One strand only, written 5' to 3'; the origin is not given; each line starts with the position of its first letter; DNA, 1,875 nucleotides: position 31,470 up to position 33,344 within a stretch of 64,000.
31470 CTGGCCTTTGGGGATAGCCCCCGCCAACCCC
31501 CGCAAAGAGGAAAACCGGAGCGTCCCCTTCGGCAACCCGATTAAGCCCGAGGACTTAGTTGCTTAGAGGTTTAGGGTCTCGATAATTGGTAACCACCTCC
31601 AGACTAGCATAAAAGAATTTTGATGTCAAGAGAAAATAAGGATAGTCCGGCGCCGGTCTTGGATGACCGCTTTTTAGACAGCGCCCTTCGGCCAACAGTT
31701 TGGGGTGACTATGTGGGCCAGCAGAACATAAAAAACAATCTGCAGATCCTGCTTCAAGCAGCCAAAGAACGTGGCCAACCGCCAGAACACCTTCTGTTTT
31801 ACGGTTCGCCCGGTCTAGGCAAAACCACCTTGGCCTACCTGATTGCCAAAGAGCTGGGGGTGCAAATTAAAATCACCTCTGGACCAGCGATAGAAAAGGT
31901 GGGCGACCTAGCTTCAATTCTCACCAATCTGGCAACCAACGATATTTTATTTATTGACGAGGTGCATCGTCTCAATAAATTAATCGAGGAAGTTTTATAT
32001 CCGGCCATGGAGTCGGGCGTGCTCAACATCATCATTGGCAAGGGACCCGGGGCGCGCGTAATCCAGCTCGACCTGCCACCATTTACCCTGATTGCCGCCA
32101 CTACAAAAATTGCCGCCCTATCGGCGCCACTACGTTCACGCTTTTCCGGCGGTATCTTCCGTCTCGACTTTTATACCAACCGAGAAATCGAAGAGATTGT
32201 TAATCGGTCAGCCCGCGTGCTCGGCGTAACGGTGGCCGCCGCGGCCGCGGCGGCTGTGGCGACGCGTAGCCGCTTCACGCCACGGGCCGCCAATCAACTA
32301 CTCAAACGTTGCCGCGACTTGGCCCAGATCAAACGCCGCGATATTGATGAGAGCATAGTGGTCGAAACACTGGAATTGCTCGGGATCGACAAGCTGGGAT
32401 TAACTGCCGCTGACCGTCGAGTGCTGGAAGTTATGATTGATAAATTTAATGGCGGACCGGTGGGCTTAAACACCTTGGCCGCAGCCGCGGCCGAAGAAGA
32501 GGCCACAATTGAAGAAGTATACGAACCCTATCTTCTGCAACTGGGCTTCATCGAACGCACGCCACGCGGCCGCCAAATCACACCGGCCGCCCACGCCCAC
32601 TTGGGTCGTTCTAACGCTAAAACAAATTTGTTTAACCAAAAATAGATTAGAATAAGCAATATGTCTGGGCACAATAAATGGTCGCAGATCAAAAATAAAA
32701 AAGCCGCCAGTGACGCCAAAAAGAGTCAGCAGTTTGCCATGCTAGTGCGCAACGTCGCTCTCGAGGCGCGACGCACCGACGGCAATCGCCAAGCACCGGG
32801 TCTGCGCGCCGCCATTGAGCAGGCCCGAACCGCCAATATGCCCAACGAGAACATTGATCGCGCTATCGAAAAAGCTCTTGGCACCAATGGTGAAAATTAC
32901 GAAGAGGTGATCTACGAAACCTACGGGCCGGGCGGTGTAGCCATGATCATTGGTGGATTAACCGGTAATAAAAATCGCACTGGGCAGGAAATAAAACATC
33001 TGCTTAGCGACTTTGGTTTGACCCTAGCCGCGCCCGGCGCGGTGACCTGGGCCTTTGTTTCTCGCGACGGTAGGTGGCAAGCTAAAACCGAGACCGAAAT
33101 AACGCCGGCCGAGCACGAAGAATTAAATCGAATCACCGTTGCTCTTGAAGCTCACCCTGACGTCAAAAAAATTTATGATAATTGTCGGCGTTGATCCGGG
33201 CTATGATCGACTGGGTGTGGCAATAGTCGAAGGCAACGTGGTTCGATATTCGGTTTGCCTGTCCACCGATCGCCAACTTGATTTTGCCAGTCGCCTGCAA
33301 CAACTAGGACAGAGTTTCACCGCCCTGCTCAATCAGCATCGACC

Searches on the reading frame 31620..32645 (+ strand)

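Call 11: search_protein_families(library=pfam, proteins=[window:31620-32645:+])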
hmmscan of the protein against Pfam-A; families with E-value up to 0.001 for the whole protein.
window:31620-32645:+ (341 aa): 8 families
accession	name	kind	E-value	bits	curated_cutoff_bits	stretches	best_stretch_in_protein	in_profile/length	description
PF05496.18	RuvB_N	-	1.4e-68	230.1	27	1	23-176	1-154/159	Holliday junction DNA helicase RuvB P-loop domain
PF05491.19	RuvB_C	-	1.6e-25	89.3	24.7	1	258-328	1-71/72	RuvB C-terminal winged helix domain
PF17864.7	AAA_lid_4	-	4.4e-20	71.7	27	1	185-257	1-74/74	RuvB AAA lid domain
PF00004.35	AAA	-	8.9e-18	65.4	21.2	1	58-176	1-124/131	ATPase family associated with various cellular activities (AAA)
PF07728.20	AAA_5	-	2.5e-06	28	22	1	57-175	1-139/139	AAA domain (dynein-related subfamily)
PF06068.19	TIP49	-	1.1e-05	25.2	23.8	1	30-86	25-81/347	TIP49 P-loop domain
PF01078.27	Mg_chelatase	-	4.2e-05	23.5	20.3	0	33-76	7-43/207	Magnesium chelatase, subunit ChlI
PF00910.28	RNA_helicase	-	0.00081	20.3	21.5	0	59-121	2-64/105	RNA helicase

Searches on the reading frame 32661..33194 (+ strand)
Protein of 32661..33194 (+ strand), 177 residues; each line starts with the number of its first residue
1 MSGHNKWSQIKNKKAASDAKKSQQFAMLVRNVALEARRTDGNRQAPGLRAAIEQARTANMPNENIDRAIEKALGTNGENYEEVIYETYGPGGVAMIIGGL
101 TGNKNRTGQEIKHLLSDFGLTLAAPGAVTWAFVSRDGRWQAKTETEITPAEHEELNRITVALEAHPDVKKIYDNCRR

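Call 11: search_protein_families(library=pfam, proteins=[window:32661-33194:+])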
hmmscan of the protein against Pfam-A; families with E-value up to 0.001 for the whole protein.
window:32661-33194:+ (177 aa): 2 families
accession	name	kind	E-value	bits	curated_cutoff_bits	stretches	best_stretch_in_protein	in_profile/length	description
PF01709.26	Transcrip_reg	-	1.2e-21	77.6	27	2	80-133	1-54/160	TACO1/YebC second and third domain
PF20772.2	TACO1_YebC_N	-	1.3e-19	70.9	36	1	5-74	1-72/73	TACO1/YebC protein N-terminal domain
